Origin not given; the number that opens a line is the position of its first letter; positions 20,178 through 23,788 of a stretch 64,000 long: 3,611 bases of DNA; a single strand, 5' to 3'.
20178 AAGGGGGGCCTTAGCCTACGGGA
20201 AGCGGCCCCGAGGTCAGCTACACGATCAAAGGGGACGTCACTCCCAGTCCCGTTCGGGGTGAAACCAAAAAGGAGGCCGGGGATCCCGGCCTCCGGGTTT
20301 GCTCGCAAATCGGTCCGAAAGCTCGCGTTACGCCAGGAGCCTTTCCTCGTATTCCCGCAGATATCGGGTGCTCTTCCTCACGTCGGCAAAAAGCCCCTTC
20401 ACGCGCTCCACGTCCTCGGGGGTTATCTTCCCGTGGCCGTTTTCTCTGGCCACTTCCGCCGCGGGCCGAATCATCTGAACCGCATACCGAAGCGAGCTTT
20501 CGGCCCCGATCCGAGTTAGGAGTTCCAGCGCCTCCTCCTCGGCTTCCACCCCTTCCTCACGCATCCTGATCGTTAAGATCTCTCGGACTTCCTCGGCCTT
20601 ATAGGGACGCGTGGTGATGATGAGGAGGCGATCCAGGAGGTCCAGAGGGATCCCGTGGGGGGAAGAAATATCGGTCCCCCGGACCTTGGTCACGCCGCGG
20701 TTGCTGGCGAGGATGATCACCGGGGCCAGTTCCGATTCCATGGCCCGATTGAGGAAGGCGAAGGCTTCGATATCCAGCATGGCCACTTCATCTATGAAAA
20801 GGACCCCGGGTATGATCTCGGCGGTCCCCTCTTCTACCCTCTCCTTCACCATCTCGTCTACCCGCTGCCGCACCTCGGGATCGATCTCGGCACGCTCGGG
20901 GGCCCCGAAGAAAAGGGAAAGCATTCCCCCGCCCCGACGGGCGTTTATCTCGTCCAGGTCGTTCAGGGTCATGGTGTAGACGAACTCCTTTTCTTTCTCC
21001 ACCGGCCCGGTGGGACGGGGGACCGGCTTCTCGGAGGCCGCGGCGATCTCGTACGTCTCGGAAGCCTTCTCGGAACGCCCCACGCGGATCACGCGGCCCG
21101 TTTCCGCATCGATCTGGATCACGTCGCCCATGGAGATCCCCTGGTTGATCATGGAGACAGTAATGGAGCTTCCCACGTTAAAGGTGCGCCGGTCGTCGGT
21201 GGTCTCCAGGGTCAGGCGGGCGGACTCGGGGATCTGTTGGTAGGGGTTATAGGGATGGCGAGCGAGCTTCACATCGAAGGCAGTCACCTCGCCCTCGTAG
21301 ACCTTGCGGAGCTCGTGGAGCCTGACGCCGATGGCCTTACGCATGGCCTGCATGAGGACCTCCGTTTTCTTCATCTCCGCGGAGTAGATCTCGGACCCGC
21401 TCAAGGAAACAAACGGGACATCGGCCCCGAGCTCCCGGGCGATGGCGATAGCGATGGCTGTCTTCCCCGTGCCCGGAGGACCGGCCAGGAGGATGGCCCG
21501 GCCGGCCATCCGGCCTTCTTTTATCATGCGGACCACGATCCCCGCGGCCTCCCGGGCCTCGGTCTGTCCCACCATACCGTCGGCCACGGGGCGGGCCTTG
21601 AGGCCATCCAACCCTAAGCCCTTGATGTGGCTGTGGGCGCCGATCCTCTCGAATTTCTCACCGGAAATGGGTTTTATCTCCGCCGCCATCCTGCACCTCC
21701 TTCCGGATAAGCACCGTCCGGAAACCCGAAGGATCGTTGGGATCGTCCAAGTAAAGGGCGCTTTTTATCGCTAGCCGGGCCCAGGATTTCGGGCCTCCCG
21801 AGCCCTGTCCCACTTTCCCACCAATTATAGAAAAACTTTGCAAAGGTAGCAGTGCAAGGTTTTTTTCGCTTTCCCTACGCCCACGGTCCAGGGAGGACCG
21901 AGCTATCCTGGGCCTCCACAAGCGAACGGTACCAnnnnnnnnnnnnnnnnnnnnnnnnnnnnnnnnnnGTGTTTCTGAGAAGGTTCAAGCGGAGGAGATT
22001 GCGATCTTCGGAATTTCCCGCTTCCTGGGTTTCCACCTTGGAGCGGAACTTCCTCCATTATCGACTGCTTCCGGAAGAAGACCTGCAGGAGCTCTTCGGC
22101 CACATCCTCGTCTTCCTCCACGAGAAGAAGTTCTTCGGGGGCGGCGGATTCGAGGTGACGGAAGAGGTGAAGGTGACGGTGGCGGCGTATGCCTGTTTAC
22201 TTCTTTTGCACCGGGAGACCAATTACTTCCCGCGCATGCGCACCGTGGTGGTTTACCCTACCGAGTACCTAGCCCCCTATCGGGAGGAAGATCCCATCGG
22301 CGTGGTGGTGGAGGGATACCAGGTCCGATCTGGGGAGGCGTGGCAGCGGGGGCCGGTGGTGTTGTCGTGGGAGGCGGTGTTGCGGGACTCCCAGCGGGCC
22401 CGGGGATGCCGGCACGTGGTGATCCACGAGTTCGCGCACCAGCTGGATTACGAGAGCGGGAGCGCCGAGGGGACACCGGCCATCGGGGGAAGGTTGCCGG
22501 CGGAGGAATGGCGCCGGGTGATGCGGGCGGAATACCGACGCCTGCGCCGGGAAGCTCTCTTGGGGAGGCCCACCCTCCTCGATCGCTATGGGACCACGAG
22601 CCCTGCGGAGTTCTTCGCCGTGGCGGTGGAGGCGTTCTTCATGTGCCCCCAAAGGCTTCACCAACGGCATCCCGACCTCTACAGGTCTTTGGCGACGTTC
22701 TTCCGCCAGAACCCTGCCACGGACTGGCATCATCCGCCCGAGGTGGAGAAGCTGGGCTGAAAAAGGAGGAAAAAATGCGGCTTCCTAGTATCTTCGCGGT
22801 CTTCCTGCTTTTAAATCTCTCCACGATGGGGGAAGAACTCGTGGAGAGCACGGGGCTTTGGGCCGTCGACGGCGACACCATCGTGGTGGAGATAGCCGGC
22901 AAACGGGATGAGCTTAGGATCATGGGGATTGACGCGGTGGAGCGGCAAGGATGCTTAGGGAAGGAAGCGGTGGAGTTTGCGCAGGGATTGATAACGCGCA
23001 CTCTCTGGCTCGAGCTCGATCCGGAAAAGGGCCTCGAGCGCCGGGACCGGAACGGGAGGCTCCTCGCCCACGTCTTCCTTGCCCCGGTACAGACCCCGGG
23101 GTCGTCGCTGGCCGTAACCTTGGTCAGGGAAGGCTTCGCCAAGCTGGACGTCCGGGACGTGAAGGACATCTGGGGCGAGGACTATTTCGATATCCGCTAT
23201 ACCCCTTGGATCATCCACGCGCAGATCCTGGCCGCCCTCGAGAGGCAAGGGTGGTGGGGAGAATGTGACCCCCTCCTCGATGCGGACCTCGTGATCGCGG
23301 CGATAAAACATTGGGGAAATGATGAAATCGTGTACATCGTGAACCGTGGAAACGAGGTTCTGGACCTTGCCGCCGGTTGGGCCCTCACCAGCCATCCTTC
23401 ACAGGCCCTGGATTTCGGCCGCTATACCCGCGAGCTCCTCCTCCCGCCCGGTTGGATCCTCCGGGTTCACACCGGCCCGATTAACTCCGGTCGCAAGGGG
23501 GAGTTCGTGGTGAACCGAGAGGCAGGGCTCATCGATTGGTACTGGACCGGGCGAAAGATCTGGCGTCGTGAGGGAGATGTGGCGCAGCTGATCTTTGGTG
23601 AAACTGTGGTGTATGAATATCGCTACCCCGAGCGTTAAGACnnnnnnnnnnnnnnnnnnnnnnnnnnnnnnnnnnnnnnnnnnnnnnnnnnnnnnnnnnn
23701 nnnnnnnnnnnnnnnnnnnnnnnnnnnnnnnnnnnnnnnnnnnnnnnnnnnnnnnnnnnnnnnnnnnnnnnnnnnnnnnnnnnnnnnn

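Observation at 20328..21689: Eukaryote/archaea-type TIP49 (RuvBL1/2-like) AAA+ ATPase in an otherwise bacterial context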

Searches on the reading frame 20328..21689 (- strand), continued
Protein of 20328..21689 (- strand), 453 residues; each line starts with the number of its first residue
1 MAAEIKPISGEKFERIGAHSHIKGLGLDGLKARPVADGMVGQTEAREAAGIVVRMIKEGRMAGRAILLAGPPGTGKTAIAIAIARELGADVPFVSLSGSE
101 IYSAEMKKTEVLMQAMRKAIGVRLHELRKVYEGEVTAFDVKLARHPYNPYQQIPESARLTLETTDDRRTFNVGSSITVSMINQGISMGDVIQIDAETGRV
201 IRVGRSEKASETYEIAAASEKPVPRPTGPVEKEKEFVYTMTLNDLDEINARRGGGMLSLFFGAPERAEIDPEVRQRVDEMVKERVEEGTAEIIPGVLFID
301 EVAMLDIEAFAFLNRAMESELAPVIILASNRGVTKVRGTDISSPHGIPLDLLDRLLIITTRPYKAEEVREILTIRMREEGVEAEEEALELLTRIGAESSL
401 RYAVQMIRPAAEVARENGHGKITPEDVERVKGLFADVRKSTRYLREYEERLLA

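Call 48: find_related_loci(query=window:20328-21689:-, collection=metagenome_contigs, flank=6000)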
Query window:20328-21689:- (453 aa) in metagenome_contigs; peptide patterns used: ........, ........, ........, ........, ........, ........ (x = any residue, [..] = any of these).
598 stretches matched a pattern (row limit reached: there are more); 84 encode a relative of the query (tblastn E <= 1e-3); the best 80 are kept; 80 distinct loci.
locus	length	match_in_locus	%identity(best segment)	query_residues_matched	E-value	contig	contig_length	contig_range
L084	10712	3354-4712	100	1-453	0e+0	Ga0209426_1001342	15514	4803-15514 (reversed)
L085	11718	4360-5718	99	1-453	0e+0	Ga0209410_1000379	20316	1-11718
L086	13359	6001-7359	88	1-453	0e+0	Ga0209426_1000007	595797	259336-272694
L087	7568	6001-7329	69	11-452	0e+0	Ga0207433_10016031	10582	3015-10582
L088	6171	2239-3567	69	11-452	0e+0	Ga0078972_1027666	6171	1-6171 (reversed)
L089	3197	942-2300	70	1-452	0e+0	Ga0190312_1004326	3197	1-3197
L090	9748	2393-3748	71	3-452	0e+0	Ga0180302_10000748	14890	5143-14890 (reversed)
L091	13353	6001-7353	70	3-452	0e+0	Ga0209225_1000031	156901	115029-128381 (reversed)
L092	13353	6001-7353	70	3-452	0e+0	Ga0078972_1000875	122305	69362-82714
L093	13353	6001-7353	70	3-452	0e+0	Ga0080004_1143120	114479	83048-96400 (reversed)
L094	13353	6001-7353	70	3-452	0e+0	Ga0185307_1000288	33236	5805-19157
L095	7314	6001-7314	71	1-437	0e+0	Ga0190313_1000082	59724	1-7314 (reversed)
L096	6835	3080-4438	66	1-452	0e+0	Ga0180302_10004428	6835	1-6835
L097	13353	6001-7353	69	3-452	0e+0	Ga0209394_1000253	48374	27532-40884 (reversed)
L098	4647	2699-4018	70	13-453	0e+0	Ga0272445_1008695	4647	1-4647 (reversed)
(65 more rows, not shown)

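Call 55: find_homologous_proteins(query=L082:11882-13603:+, max_evalue=1e-20)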
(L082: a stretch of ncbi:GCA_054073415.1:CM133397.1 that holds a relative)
Query L082:11882-13603:+ (573 aa): 7998 proteins with E <= 1e-20 among 8000 candidates; the best 120 are listed.
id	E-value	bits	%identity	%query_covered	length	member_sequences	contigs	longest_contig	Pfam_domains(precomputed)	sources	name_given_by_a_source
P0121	0.0e+0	1236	96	100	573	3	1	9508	PF00485.25,PF20720.4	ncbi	-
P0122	0.0e+0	1174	91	100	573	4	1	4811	PF00485.25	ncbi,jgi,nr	ncbi:MAG: nucleoside kinase [Caldiserica bacterium]|nr:nucleoside kinase [Caldisericota bacterium]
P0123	0.0e+0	1113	88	98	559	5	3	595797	PF00485.25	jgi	-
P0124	0.0e+0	1093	84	100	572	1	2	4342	PF00485.25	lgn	-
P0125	0.0e+0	1089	84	100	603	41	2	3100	PF00485.25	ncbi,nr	ncbi:MAG TPA: nucleoside kinase [Candidatus Acetothermia bacterium]|nr:MAG: nucleoside kinase [Candi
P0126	0.0e+0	1079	85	97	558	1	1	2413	PF00485.25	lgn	-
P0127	0.0e+0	1048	83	97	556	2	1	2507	PF00485.25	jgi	-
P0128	4.1e-273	925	75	95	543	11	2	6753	PF00485.25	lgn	-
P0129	3.0e-261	886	75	90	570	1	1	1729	PF00485.25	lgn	-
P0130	2.8e-254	863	69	99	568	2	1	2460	PF00485.25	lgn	-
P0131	2.8e-252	856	67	100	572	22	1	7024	PF00485.25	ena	-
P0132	1.2e-251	854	69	99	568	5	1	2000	PF00485.25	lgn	-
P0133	1.7e-251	854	68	99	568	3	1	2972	PF00485.25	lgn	-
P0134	1.9e-251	853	67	100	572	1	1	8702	PF00485.25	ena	-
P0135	3.4e-251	853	67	100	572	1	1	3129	PF00485.25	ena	-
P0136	7.9e-251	851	69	98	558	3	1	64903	PF00485.25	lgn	-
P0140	5.8e-249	845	66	100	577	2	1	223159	PF00485.25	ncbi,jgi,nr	ncbi:MAG: nucleoside kinase [Candidatus Acetothermia bacterium]|jgi:uridine kinase|nr:nucleoside kin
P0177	3.5e-237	806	63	100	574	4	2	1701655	PF00485.25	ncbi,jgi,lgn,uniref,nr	ncbi:MAG: Uridine kinase [Candidatus Bipolaricaulis sibiricus]|uniref:Uridine kinase n=1 Tax=Bipolar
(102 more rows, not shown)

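Call 56: find_encoding_contigs(protein=P0128, flank=6000, max_places=1)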
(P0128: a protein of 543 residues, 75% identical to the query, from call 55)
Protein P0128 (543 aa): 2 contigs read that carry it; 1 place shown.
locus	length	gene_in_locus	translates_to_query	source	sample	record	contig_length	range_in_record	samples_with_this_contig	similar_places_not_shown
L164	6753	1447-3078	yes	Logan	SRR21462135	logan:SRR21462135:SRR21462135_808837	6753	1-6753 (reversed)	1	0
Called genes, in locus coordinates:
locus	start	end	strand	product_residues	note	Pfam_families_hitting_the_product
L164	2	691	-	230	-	?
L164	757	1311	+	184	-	PF03602:Cons_hypoth95, PF05175:MTS (weak), PF13649:Methyltransf_25 (weak), PF13578:Methyltransf_24 (weak)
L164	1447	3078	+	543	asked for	PF00485:PRK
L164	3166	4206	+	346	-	PF01628:HrcA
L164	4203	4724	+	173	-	PF01025:GrpE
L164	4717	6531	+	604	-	PF00012:HSP70, PF06723:MreB_Mbl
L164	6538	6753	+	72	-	?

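Call 57: find_encoding_contigs(protein=P0136, flank=7000, max_places=1)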
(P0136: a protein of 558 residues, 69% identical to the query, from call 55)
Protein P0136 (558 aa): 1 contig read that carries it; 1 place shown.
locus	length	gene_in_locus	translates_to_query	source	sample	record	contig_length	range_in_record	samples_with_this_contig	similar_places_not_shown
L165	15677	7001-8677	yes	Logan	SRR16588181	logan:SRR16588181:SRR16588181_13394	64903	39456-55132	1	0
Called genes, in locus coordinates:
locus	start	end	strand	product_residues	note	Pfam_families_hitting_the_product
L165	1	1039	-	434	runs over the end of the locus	PF02885:Glycos_trans_3N, PF00591:Glycos_transf_3, PF07831:PYNP_C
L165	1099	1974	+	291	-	PF00480:ROK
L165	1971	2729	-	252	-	-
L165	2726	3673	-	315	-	PF02390:Methyltransf_4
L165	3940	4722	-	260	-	PF03372:Exo_endo_phos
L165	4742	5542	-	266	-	PF00795:CN_hydrolase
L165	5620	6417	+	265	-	PF06262:Zincin_1, PF05168:HEPN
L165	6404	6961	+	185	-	PF01661:Macro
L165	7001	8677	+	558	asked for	PF00485:PRK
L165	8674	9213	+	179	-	PF01613:Flavin_Reduct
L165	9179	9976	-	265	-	-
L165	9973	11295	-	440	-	PF01979:Amidohydro_1, PF07969:Amidohydro_3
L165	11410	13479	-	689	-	PF00092:VWA, PF13519:VWA_2 (weak), PF00353:HemolysinCabind, PF17803:Cadherin_4 (faint), PF18911:PKD_4 (faint), PF17963:Big_9 (weak)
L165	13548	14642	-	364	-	PF02481:DNA_processg_A, PF17782:WHD_DprA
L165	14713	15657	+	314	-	PF24807:WD40_CDC20-Fz, PF25174:Beta-prop_THOC3, PF25173:Beta-prop_WDR3_1st, PF25175:Beta-prop_WDR5, PF23414:Beta-prop_EML_2, PF24814:WD40_Prp19, PF25172:Beta-prop_WDR3_2nd, PF23381:Beta-prop_IFT122_1st, +49 more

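Call 58: find_encoding_contigs(protein=P0177, flank=7000, max_places=1)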
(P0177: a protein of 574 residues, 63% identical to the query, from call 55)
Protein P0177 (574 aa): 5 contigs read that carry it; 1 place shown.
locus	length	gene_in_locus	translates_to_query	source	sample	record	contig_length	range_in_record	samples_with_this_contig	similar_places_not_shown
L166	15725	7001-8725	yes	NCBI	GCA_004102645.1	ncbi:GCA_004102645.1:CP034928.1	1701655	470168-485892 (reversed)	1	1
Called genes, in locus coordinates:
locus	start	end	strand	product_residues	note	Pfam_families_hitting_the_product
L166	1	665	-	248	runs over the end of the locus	PF01479:S4, PF01728:FtsJ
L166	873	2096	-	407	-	PF00155:Aminotran_1_2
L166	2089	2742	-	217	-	PF13483:Lactamase_B_3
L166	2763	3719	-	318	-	PF01820:Dala_Dala_lig_N, PF02655:ATP-grasp_3 (weak), PF02222:ATP-grasp (weak), PF07478:Dala_Dala_lig_C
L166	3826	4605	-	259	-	PF03372:Exo_endo_phos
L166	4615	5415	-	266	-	PF00795:CN_hydrolase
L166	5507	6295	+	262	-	PF06262:Zincin_1, PF05168:HEPN (faint)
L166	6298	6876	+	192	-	PF01661:Macro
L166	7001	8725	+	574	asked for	PF00485:PRK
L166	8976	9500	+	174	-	PF01613:Flavin_Reduct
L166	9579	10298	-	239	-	-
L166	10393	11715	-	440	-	PF01979:Amidohydro_1, PF12890:DHOase (faint), PF07969:Amidohydro_3 (weak)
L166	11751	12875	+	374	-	PF21016:RlmN_N, PF04055:Radical_SAM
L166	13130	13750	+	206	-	-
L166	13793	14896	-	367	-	PF14326:DUF4384 (weak)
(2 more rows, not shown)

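Call 59: find_encoding_contigs(protein=P0140, flank=7000, max_places=1)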
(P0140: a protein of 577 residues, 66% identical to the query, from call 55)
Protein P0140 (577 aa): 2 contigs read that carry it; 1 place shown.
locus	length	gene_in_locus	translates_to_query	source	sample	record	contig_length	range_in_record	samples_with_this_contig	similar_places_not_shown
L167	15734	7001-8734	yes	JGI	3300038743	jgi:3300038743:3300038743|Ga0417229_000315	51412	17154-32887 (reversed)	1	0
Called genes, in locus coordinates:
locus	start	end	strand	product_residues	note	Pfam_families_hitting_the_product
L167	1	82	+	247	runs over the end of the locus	PF07827:KNTase_C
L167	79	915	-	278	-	PF01479:S4, PF01728:FtsJ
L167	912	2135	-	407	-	PF00155:Aminotran_1_2, PF01041:DegT_DnrJ_EryC1 (weak), PF12897:Asp_aminotransf (weak)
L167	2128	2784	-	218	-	PF13483:Lactamase_B_3, PF12706:Lactamase_B_2 (weak)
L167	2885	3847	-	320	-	PF01820:Dala_Dala_lig_N, PF02655:ATP-grasp_3 (weak), PF02222:ATP-grasp (weak), PF07478:Dala_Dala_lig_C, PF13535:ATP-grasp_4 (faint)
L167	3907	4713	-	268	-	PF03372:Exo_endo_phos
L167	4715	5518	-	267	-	PF00795:CN_hydrolase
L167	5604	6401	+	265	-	PF06262:Zincin_1, PF05168:HEPN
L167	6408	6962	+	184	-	PF01661:Macro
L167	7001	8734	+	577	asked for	PF00485:PRK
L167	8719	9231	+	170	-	PF01613:Flavin_Reduct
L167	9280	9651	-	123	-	-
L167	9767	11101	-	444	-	PF01979:Amidohydro_1, PF12890:DHOase (weak), PF07969:Amidohydro_3 (weak)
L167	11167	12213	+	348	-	PF21016:RlmN_N, PF04055:Radical_SAM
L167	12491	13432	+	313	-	PF01384:PHO4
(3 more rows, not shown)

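Call 60: search_protein_families(library=padloc, proteins=[window:20328-21689:-], max_evalue=0.001)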
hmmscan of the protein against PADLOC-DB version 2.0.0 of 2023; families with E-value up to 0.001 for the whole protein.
window:20328-21689:- (453 aa): 6 families
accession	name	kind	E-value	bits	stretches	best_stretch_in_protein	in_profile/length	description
PDLC04140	mad8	-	8.9e-08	30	1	62-305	26-203/314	mads_8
PDLC04232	IetA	-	5.8e-06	23.9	1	65-94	118-145/330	-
PDLC02196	IetA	-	4.1e-05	21.2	1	57-91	116-150/374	-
PDLC02195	IetA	-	5.5e-05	20.6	1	56-89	130-163/395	-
PDLC00915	TRIP13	-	0.0001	19.8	1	66-109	66-114/302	TRIP13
PDLC04231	IetA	-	0.0009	17.1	0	62-96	116-148/262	-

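Call 61: search_protein_families(library=phrogs, proteins=[window:20328-21689:-], max_evalue=0.001)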
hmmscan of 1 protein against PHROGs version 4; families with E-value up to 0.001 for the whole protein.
window:20328-21689:- (453 aa): 13 families
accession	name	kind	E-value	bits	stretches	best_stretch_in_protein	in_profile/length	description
phrog_5846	-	DNA, RNA and nucleotide metabolism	6.8e-11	43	1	39-121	18-89/380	clamp loader of DNA polymerase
phrog_168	-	DNA, RNA and nucleotide metabolism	3.1e-10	41.2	1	33-99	16-79/314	clamp loader of DNA polymerase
phrog_11838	-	DNA, RNA and nucleotide metabolism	2e-09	38.1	1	38-106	18-81/420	clamp loader of DNA polymerase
phrog_30773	-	unknown function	1.2e-07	31.5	1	59-101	192-232/666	-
phrog_3757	-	unknown function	3.5e-07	30.9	1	54-103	117-164/367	-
phrog_10401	-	other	2.2e-06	27.7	1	61-97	458-494/667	ATPase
phrog_296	-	integration and excision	2.4e-06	27.5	1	268-444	365-533/626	DNA transposition protein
phrog_50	-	DNA, RNA and nucleotide metabolism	5.8e-06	26.6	1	41-102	348-398/570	DnaC-like helicase loader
phrog_7998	-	unknown function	1e-05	25.9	0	64-97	41-77/339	-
phrog_7485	-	unknown function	3.5e-05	23.9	1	65-99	229-263/430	-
phrog_19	-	DNA, RNA and nucleotide metabolism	0.00018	21.5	1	57-139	348-419/621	DnaB-like replicative helicase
phrog_9172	-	unknown function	0.00045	20.2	1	53-94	98-138/509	-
phrog_1297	-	other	0.00059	19.9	1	52-104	14-64/356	ATPase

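Call 69: list_cluster_members(proteins=[window:20328-21689:-, P0001, P0002, P0003, P0004, P0008])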
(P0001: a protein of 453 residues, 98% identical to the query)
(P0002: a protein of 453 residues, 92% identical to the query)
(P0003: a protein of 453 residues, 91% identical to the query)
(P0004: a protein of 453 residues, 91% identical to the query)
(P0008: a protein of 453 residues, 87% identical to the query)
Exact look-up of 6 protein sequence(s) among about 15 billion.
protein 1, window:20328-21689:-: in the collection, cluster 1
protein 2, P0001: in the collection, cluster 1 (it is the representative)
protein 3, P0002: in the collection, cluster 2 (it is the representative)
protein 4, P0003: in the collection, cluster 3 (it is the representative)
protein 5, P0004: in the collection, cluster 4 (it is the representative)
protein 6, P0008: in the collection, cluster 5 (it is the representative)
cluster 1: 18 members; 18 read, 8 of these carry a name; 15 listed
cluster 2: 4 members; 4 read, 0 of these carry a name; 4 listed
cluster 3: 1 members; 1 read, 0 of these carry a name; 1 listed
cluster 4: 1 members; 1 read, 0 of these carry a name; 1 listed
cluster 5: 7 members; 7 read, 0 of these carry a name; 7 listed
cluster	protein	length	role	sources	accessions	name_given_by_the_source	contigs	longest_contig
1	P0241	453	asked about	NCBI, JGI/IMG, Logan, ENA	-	TBP-interacting protein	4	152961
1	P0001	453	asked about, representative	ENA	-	-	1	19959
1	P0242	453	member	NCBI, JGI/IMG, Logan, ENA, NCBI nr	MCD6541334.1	RuvB-like helicase [Candidatus Bipolaricaulota bacterium]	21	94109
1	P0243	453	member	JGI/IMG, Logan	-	TBP-interacting protein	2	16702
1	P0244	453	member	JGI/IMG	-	TBP-interacting protein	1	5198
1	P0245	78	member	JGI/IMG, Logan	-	TBP-interacting protein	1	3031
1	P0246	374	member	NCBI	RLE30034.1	TATA box-binding protein, partial [Candidatus Acetothermia bacterium]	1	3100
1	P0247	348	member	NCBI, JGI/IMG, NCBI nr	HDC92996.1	MAG TPA: TATA box-binding protein, partial [Candidatus Acetothermia bacterium] | TATA box-binding protein [Candidatus Acetothermia bacterium]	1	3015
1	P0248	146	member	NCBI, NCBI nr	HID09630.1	TPA: TATA box-binding protein, partial [Candidatus Micrarchaeota archaeon] | TATA box-binding protein [Candidatus Micrarchaeota archaeon]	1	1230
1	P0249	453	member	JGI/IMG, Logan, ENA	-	-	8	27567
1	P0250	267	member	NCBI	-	-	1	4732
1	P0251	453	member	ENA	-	-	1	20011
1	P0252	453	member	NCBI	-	-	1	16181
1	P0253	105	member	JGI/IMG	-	-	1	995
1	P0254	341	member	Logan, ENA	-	-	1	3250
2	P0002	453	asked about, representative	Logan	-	-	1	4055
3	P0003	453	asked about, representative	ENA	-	-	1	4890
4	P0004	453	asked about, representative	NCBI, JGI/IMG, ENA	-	-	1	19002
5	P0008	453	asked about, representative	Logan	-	-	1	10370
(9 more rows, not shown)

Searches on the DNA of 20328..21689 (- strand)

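Call 19: search_rna_families(sources=[L003, L004, L001], threshold=gathering)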
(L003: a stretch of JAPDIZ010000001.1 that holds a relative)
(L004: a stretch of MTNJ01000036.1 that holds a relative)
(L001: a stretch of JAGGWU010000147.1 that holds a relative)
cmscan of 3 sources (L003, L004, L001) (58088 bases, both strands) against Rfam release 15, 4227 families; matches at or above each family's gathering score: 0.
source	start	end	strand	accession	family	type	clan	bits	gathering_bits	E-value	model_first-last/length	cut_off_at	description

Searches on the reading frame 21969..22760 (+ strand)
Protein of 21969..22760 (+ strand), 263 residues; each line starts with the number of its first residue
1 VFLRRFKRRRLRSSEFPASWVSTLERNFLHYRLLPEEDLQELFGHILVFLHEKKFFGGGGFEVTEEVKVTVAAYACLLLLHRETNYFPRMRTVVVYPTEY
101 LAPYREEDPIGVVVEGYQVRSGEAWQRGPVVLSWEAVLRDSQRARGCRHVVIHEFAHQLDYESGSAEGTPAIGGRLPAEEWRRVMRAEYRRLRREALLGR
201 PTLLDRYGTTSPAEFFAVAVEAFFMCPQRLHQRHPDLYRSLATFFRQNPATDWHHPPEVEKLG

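Call 12: search_protein_families(library=pfam, proteins=[window:21969-22760:+], max_evalue=0.0001)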
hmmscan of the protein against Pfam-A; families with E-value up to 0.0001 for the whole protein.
window:21969-22760:+ (263 aa): 1 family
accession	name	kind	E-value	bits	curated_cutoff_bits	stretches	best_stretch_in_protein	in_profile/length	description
PF06167.18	Peptidase_M90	-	7.7e-81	271.7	26.2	1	4-246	2-243/243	Glucose-regulated metallo-peptidase M90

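Call 60: search_protein_families(library=padloc, proteins=[window:21969-22760:+], max_evalue=0.001)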
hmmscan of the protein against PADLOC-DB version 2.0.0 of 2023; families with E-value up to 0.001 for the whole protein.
window:21969-22760:+ (263 aa): 0 families

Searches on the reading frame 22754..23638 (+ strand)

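Call 12: search_protein_families(library=pfam, proteins=[window:22754-23638:+], max_evalue=0.0001)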
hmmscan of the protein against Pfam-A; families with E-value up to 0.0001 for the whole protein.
window:22754-23638:+ (294 aa): 1 family
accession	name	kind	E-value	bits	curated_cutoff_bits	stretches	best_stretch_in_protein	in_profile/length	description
PF00565.23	SNase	-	6.2e-06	27.1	21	1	54-131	2-76/107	Staphylococcal nuclease homologue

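Call 60: search_protein_families(library=padloc, proteins=[window:22754-23638:+], max_evalue=0.001)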
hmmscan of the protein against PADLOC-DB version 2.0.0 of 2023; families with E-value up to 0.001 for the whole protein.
window:22754-23638:+ (294 aa): 1 family
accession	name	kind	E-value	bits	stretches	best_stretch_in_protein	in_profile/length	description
PDLC01096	C3a212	-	5.5e-09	33.6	1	37-128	53-145/279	SNc+LTD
